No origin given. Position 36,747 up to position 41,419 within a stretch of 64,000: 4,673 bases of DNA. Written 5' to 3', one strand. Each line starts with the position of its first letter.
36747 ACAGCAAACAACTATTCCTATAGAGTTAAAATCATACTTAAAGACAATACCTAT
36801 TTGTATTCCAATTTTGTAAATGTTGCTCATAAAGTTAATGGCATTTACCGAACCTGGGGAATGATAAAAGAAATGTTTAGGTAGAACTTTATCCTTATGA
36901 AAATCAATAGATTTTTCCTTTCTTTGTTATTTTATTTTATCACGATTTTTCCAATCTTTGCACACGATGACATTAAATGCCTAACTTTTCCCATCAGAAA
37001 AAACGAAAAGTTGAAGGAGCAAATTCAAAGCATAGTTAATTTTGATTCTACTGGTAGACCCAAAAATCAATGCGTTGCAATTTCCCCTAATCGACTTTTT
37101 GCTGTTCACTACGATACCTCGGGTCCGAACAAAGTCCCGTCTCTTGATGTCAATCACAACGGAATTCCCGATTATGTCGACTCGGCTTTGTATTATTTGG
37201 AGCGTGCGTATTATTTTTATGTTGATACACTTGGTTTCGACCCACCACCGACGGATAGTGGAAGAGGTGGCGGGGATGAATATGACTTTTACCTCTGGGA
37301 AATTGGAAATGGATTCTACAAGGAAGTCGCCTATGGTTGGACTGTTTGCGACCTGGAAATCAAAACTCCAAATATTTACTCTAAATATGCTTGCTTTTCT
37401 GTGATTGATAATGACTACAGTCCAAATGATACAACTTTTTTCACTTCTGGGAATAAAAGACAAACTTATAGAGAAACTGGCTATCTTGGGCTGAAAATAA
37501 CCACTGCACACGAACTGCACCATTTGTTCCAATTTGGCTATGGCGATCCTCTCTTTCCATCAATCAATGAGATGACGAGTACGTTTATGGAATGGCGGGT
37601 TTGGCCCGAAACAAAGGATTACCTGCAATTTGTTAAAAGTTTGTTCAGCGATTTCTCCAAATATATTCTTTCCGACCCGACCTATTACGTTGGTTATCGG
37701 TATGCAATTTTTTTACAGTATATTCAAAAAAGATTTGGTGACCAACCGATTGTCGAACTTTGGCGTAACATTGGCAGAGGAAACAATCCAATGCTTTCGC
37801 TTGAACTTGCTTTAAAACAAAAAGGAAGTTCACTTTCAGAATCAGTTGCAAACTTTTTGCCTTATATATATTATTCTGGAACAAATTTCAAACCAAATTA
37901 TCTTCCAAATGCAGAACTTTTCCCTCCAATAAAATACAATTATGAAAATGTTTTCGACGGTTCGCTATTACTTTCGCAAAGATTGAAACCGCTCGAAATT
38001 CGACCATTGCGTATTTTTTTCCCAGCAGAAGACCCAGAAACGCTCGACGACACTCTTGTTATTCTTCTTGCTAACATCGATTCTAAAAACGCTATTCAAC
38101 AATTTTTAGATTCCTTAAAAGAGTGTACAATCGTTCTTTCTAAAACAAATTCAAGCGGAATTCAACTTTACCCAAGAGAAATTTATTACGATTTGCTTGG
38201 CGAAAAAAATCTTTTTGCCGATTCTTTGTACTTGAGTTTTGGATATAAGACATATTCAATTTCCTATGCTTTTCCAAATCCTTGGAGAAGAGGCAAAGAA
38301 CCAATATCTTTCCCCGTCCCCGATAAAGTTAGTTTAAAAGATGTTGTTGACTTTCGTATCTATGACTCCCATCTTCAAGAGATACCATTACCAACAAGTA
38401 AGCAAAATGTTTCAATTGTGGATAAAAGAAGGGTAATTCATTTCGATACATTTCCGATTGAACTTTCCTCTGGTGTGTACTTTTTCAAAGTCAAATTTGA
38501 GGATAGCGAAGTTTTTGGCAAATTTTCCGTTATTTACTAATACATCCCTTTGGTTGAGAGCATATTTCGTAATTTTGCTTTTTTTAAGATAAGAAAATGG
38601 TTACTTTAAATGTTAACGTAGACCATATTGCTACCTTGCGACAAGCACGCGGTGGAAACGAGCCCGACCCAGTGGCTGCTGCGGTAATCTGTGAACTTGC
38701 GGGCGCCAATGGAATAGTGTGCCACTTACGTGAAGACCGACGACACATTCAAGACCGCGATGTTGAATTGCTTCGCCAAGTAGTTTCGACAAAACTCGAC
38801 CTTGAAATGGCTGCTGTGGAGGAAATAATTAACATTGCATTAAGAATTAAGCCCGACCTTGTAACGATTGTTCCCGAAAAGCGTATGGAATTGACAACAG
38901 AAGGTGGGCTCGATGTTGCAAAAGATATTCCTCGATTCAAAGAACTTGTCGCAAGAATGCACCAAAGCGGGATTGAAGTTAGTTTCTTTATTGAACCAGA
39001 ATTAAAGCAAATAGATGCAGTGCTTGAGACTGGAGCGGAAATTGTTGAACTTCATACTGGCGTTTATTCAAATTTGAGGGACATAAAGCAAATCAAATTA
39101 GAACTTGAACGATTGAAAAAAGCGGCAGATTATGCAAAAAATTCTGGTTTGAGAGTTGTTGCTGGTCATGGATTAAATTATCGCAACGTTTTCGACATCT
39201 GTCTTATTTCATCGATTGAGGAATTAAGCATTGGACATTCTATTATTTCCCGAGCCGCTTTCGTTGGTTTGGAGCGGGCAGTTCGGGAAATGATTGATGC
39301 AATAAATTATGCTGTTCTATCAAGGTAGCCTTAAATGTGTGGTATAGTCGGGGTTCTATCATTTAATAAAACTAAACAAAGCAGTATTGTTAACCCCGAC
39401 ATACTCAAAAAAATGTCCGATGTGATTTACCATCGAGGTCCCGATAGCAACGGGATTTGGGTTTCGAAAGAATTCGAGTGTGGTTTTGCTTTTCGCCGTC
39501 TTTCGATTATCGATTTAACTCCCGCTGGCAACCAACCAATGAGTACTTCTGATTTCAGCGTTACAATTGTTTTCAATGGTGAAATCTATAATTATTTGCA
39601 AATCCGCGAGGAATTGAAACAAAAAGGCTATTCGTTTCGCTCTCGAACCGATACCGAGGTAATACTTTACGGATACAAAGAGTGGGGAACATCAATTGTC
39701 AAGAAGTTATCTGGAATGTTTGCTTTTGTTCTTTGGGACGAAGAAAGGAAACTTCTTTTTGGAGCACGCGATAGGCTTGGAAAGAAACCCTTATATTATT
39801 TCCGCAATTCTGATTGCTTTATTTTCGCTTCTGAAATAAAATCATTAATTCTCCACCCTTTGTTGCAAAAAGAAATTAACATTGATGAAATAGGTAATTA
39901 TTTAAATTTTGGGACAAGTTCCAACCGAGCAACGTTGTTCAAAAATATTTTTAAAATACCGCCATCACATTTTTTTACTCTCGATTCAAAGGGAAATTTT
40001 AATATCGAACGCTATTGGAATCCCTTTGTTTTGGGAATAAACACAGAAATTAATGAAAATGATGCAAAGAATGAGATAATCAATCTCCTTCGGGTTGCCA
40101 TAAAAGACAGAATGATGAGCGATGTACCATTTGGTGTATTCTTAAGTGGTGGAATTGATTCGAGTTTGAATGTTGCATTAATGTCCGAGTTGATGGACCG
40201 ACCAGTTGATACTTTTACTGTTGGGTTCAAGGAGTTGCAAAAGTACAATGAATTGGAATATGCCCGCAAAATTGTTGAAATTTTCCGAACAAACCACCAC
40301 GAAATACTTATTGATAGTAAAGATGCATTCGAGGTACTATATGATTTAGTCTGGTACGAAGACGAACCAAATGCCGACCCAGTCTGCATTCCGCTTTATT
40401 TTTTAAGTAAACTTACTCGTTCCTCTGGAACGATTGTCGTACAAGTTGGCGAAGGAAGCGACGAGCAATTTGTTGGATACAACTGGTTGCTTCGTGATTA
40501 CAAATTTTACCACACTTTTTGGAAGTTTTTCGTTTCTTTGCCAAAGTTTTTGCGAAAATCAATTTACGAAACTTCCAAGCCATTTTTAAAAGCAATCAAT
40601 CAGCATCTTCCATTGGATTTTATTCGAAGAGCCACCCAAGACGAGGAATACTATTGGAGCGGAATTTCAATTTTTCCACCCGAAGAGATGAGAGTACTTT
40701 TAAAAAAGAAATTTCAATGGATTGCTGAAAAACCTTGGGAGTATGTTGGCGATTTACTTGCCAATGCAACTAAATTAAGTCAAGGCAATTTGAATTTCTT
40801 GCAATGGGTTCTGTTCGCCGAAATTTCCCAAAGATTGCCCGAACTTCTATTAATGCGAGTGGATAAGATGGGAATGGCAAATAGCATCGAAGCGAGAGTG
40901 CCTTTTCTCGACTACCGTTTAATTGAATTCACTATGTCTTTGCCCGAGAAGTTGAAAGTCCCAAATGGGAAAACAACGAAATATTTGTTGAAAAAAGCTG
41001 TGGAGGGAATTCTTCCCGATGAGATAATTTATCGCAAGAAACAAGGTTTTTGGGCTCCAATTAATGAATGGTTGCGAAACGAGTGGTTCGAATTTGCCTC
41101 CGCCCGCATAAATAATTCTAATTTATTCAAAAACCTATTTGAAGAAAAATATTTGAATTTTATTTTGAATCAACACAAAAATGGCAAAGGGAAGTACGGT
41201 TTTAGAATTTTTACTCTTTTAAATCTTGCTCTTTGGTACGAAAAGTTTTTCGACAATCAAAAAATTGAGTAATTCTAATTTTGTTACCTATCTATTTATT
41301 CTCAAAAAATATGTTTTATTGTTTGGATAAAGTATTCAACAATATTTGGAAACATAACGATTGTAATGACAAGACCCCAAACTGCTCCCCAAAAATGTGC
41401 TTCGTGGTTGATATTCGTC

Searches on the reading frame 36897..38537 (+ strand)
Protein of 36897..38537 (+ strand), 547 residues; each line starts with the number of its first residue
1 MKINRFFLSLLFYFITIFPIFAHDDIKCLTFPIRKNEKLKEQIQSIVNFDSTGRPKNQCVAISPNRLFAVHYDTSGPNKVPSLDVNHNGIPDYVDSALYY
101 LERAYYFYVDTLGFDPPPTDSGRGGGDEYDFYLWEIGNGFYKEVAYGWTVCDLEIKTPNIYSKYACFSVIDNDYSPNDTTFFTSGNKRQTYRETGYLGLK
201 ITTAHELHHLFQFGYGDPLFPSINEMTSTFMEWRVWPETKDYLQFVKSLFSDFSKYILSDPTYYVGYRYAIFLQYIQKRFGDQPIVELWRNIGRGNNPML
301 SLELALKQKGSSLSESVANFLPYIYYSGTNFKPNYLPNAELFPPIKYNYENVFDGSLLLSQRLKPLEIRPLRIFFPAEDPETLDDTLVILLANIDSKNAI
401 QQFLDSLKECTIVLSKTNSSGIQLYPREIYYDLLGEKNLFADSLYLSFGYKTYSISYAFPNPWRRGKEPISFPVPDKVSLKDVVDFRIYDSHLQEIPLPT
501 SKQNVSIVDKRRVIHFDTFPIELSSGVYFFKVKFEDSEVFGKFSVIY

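Call 60: search_protein_families(library=pfam, proteins=[window:36897-38537:+], max_evalue=0.000001)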
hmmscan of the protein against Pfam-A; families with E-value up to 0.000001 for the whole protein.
window:36897-38537:+ (547 aa): 1 family
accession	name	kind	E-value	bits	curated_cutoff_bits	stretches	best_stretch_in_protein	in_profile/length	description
PF19527.4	DUF6055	-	3.7e-09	36.5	27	0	201-313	130-250/417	Family of unknown function (DUF6055)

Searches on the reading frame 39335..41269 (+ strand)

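Call 60: search_protein_families(library=pfam, proteins=[window:39335-41269:+], max_evalue=0.000001)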
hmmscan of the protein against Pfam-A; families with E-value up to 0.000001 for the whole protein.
window:39335-41269:+ (645 aa): 3 families
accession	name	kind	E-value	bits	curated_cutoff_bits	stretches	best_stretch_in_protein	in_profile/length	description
PF00733.27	Asn_synthase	-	2e-85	288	21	1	250-636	4-354/354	Asparagine synthase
PF13537.11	GATase_7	-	1.4e-45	154.7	25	1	54-171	2-121/123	Glutamine amidotransferase domain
PF13522.11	GATase_6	-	4.1e-41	140.5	27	1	36-167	1-130/130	Glutamine amidotransferase domain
